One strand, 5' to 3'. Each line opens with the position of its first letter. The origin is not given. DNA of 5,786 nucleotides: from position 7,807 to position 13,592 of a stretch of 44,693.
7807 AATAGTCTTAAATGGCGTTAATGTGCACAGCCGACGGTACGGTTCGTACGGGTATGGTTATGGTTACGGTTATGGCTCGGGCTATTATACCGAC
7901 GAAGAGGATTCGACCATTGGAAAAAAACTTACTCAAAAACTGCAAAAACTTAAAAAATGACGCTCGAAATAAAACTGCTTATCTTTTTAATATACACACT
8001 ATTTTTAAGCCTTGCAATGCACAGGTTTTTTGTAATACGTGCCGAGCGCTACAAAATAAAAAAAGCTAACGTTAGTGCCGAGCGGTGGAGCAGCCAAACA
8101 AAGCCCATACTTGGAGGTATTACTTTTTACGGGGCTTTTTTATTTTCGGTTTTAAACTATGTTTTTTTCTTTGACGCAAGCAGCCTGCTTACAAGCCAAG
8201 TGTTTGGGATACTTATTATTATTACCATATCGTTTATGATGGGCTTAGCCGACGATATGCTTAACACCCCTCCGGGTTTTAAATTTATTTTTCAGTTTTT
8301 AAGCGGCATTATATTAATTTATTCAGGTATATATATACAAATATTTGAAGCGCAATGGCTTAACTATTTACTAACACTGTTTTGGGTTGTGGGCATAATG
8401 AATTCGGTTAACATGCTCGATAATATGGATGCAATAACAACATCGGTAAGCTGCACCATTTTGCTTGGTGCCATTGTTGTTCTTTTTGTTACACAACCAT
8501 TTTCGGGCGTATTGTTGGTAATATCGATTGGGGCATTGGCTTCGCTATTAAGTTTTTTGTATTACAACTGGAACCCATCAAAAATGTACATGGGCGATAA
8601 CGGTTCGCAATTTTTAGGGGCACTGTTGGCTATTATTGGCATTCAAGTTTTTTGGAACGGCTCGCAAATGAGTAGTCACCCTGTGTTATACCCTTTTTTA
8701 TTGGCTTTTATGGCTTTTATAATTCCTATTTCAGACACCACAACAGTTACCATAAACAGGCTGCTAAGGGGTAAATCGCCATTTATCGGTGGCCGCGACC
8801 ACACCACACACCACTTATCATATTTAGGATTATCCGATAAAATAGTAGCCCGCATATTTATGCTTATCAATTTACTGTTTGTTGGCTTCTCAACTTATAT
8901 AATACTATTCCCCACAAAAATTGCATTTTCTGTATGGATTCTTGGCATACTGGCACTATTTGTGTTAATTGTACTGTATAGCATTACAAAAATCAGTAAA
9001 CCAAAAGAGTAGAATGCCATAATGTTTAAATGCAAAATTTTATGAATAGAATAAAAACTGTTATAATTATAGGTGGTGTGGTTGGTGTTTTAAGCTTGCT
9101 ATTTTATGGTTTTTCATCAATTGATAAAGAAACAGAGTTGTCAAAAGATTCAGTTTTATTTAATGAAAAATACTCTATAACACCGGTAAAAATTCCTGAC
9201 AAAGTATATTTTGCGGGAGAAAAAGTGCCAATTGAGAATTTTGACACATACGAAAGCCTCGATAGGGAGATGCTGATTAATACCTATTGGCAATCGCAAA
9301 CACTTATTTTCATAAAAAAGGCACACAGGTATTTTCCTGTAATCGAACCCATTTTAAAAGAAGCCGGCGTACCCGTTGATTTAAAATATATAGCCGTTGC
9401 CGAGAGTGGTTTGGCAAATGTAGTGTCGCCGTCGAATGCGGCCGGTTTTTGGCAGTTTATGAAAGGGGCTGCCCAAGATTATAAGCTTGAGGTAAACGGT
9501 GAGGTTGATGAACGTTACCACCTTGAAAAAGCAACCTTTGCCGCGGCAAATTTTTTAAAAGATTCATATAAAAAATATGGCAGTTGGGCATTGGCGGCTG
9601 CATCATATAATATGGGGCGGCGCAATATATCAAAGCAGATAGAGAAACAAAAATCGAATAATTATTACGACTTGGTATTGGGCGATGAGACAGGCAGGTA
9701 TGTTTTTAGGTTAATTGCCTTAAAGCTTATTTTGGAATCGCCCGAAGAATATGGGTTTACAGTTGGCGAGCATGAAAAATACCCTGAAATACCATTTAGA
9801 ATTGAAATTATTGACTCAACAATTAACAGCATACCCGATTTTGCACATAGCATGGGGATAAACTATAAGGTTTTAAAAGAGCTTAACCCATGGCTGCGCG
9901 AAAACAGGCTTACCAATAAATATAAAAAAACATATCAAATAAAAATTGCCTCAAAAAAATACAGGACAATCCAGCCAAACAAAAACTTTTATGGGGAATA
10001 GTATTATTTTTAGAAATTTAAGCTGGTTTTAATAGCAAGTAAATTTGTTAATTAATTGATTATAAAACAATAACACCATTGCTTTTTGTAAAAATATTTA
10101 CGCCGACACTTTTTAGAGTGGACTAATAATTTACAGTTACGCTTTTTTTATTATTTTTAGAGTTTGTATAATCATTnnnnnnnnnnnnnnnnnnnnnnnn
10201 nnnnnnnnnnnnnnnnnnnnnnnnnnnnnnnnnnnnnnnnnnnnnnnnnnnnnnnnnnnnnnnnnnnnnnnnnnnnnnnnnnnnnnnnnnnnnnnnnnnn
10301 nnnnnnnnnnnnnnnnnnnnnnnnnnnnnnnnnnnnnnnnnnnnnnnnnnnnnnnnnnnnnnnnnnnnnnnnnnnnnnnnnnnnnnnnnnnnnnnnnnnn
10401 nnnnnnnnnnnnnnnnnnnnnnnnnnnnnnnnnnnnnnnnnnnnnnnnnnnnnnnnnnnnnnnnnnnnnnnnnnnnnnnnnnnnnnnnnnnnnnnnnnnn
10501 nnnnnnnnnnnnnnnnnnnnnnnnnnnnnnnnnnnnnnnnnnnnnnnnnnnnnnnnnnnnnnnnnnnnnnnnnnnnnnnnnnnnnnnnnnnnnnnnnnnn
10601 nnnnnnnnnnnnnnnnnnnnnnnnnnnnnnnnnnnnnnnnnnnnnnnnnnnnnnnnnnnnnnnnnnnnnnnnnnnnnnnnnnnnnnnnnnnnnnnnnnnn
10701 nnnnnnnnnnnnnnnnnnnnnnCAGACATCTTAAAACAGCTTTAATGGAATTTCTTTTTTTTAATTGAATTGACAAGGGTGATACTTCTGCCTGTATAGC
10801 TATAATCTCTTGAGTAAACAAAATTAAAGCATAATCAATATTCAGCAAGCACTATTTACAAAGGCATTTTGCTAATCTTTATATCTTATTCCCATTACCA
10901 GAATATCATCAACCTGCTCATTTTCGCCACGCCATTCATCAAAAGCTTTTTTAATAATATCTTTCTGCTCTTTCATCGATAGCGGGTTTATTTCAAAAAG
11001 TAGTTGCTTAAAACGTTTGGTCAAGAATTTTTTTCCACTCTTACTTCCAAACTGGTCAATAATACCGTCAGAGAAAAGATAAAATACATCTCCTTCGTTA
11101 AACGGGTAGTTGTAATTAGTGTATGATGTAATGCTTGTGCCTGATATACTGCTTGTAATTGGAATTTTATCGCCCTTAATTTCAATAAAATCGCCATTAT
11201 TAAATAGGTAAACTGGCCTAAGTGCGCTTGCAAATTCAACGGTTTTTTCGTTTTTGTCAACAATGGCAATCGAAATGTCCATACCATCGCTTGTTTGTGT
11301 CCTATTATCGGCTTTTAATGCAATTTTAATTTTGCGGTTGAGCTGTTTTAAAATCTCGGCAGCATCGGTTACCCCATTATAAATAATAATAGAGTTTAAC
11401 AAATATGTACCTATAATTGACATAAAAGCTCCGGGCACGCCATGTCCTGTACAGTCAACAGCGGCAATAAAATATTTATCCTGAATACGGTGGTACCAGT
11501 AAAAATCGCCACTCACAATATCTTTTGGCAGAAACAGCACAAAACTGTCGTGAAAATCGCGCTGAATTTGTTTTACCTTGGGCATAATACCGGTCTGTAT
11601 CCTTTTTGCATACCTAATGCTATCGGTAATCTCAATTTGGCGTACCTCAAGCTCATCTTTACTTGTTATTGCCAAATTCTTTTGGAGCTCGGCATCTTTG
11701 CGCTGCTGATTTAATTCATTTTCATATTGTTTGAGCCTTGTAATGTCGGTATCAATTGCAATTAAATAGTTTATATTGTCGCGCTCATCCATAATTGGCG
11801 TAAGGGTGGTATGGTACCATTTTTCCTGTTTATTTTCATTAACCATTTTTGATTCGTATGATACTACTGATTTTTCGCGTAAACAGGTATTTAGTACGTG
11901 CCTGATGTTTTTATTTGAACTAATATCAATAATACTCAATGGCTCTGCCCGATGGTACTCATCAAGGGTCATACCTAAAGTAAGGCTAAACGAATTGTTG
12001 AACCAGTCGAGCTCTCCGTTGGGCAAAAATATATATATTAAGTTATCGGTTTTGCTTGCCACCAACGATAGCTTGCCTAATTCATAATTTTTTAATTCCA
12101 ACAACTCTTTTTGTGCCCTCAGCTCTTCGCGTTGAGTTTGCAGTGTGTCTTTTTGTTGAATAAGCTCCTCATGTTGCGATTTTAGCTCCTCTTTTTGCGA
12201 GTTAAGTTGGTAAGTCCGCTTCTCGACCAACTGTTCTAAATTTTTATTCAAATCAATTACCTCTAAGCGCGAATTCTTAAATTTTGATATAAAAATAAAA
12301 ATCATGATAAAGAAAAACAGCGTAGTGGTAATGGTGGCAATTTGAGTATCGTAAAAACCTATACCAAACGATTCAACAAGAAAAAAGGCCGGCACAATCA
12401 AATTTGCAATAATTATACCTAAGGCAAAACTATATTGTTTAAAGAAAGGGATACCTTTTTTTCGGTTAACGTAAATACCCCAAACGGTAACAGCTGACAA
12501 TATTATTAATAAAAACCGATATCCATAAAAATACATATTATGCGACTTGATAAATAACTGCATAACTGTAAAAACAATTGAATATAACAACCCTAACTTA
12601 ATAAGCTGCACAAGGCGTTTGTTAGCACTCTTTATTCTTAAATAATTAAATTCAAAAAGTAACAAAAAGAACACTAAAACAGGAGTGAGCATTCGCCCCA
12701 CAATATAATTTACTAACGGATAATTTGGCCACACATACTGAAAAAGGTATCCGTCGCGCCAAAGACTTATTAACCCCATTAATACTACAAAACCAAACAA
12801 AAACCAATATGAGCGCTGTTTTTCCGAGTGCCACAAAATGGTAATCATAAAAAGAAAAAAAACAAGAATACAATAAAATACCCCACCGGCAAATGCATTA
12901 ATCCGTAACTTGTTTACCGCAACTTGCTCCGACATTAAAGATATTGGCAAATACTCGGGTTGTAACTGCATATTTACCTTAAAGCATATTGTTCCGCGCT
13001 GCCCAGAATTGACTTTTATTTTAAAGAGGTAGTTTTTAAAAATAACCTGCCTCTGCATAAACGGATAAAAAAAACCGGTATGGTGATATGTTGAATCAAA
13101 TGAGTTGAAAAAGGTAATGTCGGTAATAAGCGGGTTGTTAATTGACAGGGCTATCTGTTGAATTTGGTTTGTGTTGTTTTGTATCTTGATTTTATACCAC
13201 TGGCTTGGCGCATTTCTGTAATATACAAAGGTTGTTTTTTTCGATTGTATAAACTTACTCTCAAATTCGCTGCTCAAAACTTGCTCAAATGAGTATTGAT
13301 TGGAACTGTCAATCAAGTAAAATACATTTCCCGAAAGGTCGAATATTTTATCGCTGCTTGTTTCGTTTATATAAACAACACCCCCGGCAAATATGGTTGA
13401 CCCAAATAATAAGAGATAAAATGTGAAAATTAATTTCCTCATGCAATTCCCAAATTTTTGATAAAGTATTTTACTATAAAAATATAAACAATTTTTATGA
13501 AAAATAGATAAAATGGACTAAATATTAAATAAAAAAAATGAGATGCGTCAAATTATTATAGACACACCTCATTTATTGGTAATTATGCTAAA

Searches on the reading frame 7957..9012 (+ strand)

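Call 60: search_protein_families(library=pfam, proteins=[window:7957-9012:+], max_evalue=0.00001)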
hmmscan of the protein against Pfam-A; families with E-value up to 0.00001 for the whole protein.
window:7957-9012:+ (351 aa): 1 family
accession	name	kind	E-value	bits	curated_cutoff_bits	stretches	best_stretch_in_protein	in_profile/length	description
PF00953.26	Glycos_transf_4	-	4.3e-25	89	27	1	83-230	2-158/160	Glycosyl transferase family 4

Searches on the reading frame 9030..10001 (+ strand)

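Call 60: search_protein_families(library=pfam, proteins=[window:9030-10001:+], max_evalue=0.00001)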
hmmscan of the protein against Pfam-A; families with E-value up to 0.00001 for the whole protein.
window:9030-10001:+ (323 aa): 1 family
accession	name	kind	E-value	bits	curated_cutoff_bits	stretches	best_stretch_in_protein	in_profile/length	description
PF01464.25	SLT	-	3.7e-21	75.3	21.3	1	109-213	8-114/117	Transglycosylase SLT domain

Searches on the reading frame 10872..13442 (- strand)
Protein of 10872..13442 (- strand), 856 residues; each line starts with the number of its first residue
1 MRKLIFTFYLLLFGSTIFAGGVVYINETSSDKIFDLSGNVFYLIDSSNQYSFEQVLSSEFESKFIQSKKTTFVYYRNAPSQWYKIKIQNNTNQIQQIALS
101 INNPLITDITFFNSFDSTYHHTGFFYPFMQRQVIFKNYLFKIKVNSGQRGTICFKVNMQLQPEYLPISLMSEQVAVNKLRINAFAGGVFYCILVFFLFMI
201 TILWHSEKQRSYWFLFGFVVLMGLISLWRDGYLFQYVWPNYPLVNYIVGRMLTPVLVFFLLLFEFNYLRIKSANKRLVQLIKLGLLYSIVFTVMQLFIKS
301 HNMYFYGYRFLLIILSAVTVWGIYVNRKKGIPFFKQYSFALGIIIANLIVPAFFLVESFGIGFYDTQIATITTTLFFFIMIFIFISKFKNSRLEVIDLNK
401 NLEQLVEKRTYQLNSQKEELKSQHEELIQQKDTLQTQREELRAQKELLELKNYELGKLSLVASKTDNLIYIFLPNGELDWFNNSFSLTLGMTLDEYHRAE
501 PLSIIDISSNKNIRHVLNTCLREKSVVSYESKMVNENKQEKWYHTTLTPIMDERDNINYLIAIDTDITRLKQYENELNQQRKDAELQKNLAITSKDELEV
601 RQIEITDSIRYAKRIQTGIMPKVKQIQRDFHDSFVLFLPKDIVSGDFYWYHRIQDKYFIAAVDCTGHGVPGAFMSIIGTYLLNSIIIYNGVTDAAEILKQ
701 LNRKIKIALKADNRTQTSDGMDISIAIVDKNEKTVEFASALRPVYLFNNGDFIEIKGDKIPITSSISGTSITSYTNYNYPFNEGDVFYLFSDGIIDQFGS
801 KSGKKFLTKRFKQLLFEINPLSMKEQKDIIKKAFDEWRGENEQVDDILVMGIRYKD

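Call 60: search_protein_families(library=pfam, proteins=[window:10872-13442:-], max_evalue=0.00001)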
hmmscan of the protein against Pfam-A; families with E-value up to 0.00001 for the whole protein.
window:10872-13442:- (856 aa): 4 families
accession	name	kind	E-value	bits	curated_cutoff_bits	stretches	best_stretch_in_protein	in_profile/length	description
PF07228.17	SpoIIE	-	3e-19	70.2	25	1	655-854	3-191/192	Stage II sporulation protein E (SpoIIE)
PF07696.17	7TMR-DISMED2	-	6.4e-19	68.7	22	1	39-171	3-136/136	7TMR-DISM extracellular 2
PF07695.17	7TMR-DISM_7TM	-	6.2e-11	43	29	1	185-384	4-202/205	7TM diverse intracellular signalling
PF13426.13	PAS_9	-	6.5e-08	33.2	27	1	472-568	6-102/103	PAS domain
